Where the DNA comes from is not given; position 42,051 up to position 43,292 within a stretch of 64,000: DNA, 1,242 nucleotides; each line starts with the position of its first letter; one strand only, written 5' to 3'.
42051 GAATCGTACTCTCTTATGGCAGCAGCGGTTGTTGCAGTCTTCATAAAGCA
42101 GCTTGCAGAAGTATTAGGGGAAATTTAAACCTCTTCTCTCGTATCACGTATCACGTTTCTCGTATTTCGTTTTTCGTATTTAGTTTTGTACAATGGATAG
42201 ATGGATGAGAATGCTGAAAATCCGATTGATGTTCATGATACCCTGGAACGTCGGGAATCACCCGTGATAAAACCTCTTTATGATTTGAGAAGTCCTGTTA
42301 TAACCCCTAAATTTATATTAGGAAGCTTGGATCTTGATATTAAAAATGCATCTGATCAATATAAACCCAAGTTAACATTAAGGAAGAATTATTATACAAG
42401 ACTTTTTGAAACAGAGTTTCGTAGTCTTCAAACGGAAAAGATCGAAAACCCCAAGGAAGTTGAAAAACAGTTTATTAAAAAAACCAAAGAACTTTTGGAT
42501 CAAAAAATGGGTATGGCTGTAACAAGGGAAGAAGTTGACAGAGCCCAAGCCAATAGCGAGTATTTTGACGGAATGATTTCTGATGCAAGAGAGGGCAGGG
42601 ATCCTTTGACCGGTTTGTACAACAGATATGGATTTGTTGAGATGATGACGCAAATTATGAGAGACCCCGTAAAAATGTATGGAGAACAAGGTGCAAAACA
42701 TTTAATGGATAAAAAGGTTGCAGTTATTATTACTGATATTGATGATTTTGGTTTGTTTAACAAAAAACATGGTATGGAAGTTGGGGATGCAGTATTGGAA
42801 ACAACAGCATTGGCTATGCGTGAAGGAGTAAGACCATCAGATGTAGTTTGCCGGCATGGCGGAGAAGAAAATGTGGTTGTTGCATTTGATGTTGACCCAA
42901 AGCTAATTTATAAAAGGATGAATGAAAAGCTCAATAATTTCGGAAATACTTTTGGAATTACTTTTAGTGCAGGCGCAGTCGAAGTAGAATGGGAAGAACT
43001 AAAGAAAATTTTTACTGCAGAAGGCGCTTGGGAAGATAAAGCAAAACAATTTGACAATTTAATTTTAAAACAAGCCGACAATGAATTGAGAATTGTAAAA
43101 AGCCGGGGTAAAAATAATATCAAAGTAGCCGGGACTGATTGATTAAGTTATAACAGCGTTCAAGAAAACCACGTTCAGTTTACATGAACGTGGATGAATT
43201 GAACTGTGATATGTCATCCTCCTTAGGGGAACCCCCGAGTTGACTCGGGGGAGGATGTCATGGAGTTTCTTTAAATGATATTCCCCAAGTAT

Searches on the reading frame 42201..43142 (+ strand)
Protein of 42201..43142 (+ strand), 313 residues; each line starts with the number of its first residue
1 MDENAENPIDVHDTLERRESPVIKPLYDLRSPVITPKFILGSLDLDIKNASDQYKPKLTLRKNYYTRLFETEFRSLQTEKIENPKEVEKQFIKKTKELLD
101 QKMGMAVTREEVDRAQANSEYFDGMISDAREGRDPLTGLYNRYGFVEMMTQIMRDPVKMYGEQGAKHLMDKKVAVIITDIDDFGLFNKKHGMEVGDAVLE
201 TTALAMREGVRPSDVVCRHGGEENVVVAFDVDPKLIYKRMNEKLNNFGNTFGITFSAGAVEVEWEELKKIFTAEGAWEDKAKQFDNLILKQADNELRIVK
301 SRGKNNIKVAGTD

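Call 5: search_protein_families(library=pfam, proteins=[window:42201-43142:+], max_evalue=0.1)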
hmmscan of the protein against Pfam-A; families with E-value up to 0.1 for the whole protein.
window:42201-43142:+ (313 aa): 5 families
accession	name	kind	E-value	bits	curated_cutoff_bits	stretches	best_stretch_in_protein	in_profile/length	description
PF00990.26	GGDEF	-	3e-19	69.8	23.8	1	133-305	3-160/161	Diguanylate cyclase, GGDEF domain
PF04803.17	Cor1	-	0.031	15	32.1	1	66-102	76-111/132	Cor1/Xlr/Xmr conserved region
PF00473.22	CRF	-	0.04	14.4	22.1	1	97-123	10-36/38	Corticotropin-releasing factor family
PF23698.1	ORF29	-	0.058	13.7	27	0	14-38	19-43/63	ORF29-like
PF10715.16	REGB_T4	-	0.093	13.2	27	0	58-110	5-59/148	T4-page Endoribonuclease RegB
